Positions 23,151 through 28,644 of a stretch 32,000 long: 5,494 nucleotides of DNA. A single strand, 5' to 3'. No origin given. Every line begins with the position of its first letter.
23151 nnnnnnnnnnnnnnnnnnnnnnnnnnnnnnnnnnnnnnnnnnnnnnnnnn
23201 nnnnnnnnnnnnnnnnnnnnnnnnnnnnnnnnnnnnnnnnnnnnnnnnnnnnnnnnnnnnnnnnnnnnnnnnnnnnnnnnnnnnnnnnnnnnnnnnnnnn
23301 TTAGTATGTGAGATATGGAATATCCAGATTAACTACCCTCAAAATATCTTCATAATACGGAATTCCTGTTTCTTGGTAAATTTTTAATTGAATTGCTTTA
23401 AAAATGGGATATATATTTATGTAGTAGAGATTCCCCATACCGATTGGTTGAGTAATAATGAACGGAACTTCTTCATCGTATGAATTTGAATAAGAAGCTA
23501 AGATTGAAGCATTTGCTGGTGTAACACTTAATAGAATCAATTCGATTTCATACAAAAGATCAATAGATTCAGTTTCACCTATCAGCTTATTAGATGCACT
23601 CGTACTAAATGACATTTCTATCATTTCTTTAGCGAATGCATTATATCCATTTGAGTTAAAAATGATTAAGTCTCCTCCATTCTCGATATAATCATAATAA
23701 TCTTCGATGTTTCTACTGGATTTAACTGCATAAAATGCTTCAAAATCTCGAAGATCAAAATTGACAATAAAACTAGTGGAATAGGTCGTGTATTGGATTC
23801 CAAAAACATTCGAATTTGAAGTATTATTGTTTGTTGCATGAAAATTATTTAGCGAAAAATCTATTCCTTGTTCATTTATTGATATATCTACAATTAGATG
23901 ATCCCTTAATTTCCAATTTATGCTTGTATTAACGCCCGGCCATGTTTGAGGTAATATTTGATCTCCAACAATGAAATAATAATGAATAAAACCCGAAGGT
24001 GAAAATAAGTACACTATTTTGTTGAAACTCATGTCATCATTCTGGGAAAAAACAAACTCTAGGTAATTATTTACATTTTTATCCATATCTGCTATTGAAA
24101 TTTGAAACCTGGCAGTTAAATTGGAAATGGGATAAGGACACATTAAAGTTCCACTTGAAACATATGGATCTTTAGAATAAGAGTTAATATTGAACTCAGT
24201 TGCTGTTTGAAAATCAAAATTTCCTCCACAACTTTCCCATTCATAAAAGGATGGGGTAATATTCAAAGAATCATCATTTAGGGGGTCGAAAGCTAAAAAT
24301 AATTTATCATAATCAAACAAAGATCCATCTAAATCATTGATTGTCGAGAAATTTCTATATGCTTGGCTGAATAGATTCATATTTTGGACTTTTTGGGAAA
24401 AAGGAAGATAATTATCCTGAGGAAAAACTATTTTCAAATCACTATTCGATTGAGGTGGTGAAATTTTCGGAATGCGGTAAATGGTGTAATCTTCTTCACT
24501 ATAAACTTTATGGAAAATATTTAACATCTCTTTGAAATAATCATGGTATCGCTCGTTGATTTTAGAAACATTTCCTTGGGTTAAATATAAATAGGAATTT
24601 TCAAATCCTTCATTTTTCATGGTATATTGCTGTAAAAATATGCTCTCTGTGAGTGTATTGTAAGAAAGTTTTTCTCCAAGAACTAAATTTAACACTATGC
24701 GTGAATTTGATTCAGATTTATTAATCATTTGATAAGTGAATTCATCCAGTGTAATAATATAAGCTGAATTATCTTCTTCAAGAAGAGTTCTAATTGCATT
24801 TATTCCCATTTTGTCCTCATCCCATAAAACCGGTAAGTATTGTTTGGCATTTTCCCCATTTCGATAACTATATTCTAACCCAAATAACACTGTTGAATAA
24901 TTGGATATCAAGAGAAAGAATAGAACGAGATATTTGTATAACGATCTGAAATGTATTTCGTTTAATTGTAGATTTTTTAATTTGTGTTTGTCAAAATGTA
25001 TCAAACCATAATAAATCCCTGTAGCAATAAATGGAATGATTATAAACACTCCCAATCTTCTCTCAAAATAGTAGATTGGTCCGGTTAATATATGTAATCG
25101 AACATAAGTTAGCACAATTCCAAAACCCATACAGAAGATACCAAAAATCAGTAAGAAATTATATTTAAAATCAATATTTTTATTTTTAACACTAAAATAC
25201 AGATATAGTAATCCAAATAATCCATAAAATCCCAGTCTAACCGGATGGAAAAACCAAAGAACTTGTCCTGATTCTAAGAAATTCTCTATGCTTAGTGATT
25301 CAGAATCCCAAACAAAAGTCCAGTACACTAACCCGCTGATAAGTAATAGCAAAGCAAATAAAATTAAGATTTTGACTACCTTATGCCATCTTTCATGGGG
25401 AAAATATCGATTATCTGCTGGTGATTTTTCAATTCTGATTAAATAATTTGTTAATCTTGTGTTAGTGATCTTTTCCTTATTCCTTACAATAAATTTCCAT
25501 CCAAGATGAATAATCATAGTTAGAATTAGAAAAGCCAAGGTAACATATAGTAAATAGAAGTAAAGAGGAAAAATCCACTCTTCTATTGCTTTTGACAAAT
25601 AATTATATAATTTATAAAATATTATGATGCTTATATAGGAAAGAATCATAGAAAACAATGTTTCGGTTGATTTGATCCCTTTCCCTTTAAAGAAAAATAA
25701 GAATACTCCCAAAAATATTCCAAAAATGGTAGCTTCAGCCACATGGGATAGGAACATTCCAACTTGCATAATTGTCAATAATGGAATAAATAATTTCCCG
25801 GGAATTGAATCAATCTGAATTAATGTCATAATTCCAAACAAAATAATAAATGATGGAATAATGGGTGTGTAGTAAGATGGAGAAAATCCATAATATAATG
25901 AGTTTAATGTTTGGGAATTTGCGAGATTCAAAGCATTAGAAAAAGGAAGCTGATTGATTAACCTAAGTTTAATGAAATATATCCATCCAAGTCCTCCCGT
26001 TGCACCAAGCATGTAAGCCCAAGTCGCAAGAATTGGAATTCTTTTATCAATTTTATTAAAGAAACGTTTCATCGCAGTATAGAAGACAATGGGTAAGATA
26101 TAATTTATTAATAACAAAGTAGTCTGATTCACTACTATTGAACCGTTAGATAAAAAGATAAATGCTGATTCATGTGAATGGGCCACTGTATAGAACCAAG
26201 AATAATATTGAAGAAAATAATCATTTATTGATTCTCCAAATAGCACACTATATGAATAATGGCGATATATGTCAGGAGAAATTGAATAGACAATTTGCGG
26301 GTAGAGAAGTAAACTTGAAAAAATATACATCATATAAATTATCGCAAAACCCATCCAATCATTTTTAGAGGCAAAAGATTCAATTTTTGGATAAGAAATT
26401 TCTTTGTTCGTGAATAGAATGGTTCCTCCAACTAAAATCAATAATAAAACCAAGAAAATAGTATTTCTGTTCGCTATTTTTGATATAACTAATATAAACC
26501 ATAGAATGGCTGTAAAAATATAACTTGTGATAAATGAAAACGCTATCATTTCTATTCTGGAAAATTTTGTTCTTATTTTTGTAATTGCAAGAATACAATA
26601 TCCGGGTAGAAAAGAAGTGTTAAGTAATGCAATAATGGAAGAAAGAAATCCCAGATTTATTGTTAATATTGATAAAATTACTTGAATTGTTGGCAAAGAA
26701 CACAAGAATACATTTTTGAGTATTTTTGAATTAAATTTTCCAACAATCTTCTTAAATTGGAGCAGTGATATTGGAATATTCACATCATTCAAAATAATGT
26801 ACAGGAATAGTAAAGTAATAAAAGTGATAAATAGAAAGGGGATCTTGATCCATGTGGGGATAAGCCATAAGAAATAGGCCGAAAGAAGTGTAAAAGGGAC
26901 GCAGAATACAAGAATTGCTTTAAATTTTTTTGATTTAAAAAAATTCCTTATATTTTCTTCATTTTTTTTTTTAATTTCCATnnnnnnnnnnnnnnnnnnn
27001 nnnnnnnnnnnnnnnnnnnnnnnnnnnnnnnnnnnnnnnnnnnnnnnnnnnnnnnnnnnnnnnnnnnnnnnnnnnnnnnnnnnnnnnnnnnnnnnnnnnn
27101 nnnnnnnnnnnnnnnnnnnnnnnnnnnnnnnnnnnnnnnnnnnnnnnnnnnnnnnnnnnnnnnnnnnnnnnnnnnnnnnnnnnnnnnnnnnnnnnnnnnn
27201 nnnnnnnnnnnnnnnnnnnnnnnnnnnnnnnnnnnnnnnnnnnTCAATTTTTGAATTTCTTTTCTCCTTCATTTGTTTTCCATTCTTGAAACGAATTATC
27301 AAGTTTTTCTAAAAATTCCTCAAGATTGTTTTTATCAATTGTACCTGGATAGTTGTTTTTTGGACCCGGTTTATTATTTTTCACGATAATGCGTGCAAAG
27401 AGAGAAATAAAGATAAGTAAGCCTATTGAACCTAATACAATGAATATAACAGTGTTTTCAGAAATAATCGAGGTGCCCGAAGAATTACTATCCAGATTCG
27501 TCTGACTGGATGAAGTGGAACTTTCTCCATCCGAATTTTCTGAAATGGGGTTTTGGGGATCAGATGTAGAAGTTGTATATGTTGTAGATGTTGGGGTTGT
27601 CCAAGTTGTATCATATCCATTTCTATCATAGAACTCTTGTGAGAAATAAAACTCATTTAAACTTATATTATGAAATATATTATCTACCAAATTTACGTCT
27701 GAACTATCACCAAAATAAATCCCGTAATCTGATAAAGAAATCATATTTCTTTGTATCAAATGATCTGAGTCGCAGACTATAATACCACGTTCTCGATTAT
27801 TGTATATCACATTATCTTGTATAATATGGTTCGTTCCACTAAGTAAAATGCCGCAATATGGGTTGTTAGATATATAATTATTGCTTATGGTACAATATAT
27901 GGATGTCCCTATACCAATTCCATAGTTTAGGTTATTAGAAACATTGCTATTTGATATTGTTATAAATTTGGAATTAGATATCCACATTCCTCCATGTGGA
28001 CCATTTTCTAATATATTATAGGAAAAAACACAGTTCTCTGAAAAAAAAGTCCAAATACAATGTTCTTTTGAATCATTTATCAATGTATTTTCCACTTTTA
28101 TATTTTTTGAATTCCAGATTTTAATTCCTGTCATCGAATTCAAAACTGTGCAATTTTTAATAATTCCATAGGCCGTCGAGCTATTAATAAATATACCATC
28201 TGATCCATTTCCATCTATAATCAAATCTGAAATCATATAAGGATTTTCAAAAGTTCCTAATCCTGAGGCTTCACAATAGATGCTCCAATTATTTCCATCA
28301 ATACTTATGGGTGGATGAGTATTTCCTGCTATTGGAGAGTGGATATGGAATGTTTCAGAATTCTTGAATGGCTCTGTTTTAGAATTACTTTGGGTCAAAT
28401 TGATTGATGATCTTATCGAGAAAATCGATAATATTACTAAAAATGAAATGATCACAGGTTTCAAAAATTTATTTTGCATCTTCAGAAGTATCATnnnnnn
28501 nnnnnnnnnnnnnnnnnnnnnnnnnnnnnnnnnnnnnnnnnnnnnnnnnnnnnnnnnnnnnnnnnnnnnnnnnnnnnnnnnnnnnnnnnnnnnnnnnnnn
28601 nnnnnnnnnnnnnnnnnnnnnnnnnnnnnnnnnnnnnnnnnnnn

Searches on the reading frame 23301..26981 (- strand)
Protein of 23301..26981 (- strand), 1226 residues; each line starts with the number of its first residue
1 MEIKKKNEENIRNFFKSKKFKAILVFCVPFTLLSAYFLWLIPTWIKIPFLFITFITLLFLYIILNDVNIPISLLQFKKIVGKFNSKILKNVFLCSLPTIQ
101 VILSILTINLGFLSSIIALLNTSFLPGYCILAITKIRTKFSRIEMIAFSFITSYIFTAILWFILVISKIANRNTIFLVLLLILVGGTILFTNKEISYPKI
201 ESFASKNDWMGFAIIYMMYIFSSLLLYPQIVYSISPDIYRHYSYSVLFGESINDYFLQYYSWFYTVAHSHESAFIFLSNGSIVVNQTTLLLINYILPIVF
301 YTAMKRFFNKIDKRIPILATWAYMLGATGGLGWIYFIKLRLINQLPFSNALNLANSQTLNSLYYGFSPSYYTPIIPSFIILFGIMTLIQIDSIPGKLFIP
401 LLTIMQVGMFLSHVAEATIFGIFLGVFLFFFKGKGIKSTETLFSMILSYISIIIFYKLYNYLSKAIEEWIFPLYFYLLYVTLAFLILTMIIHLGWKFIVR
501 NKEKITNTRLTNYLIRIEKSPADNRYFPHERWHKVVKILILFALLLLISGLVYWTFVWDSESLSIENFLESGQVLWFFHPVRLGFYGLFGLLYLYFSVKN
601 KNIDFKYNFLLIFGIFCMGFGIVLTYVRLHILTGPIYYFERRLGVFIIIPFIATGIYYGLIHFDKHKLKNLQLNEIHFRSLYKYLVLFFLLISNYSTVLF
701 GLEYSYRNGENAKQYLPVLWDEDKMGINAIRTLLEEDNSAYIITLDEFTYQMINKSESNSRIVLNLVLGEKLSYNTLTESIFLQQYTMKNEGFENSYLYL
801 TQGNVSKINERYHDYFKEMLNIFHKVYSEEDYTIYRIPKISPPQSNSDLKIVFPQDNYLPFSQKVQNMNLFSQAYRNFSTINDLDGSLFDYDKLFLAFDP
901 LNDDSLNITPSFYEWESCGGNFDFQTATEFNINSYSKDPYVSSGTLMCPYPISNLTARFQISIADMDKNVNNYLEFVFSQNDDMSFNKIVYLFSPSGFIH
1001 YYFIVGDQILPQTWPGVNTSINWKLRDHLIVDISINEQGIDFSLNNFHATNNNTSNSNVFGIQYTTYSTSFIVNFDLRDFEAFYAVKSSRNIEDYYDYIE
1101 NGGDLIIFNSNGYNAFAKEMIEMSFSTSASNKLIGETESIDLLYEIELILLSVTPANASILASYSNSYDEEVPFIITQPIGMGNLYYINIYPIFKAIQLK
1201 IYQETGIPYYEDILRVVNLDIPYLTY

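Call 7: search_protein_families(library=pfam, proteins=[window:23301-26981:-], max_evalue=0.001)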
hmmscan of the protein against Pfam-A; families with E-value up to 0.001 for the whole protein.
window:23301-26981:- (1226 aa): 0 families

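Call 44: find_homologous_proteins(query=window:23301-26981:-)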
Query window:23301-26981:- (1226 aa): 6 proteins with E <= 0.001 among 8000 candidates.
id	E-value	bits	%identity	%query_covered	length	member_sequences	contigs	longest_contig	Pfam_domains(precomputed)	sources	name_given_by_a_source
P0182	0.0e+0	1041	42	99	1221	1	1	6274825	-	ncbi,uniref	ncbi:hypothetical protein [Candidatus Lokiarchaeum ossiferum]|uniref:hypothetical protein n=1 Tax=Ca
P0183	1.9e-98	349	27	95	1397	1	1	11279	-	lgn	-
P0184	1.9e-82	296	25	96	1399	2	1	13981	-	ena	-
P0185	1.1e-55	207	24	96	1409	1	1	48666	-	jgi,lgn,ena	-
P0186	5.2e-6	43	26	12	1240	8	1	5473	-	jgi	jgi:hypothetical protein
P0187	9.5e-5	39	21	88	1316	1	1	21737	-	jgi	jgi:hypothetical protein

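Call 48: find_encoding_contigs(protein=P0182, flank=10000, max_places=3)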
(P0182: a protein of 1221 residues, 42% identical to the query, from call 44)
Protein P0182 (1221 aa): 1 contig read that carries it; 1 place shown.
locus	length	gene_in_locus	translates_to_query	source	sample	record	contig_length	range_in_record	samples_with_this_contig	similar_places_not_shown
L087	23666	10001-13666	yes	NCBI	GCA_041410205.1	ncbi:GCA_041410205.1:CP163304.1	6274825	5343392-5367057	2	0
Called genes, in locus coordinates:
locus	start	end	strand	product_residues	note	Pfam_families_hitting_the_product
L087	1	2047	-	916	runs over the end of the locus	-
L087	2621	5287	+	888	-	PF13229:Beta_helix, PF05048:NosD, PF13229:Beta_helix, PF00801:PKD, PF18911:PKD_4, PF13229:Beta_helix, PF05048:NosD, PF13229:Beta_helix, +4 more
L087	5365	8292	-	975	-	PF03382:DUF285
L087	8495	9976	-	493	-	-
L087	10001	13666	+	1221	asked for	-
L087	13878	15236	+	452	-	PF03721:UDPG_MGDP_dh_N, PF03446:NAD_binding_2 (weak), PF00984:UDPG_MGDP_dh, PF03720:UDPG_MGDP_dh_C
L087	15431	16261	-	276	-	PF00535:Glycos_transf_2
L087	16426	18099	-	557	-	PF00535:Glycos_transf_2, PF10111:Glyco_tranf_2_2 (faint), PF13641:Glyco_tranf_2_3, PF00535:Glycos_transf_2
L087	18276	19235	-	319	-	PF00106:adh_short (weak), PF01073:3Beta_HSD, PF01370:Epimerase, PF02719:Polysacc_synt_2, PF04321:RmlD_sub_bind, PF07993:NAD_binding_4 (faint), PF16363:GDP_Man_Dehyd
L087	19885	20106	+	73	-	-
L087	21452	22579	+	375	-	PF00534:Glycos_transf_1, PF13692:Glyco_trans_1_4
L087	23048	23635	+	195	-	PF00908:dTDP_sugar_isom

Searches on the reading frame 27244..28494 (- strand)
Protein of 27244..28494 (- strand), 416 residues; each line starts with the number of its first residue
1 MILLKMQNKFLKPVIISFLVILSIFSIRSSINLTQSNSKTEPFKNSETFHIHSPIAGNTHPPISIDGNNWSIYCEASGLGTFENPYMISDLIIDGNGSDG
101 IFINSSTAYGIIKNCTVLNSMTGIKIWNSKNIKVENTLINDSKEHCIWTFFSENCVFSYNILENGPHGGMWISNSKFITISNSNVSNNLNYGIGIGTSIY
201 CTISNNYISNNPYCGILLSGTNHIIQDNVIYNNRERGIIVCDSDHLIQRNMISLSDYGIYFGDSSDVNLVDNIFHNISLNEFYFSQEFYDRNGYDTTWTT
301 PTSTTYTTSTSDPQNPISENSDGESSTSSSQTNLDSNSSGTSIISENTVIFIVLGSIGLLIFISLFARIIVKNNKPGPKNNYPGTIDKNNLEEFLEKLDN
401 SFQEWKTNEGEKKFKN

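Call 7: search_protein_families(library=pfam, proteins=[window:27244-28494:-], max_evalue=0.001)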
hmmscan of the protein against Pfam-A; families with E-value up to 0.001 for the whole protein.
window:27244-28494:- (416 aa): 2 families
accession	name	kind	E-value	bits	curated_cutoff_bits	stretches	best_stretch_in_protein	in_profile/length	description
PF13229.12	Beta_helix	-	5.6e-25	88.3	25.9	2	86-222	11-148/158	Right handed beta helix region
PF05048.19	NosD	-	5.1e-19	69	23.6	1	112-307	5-195/212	Periplasmic copper-binding protein (NosD)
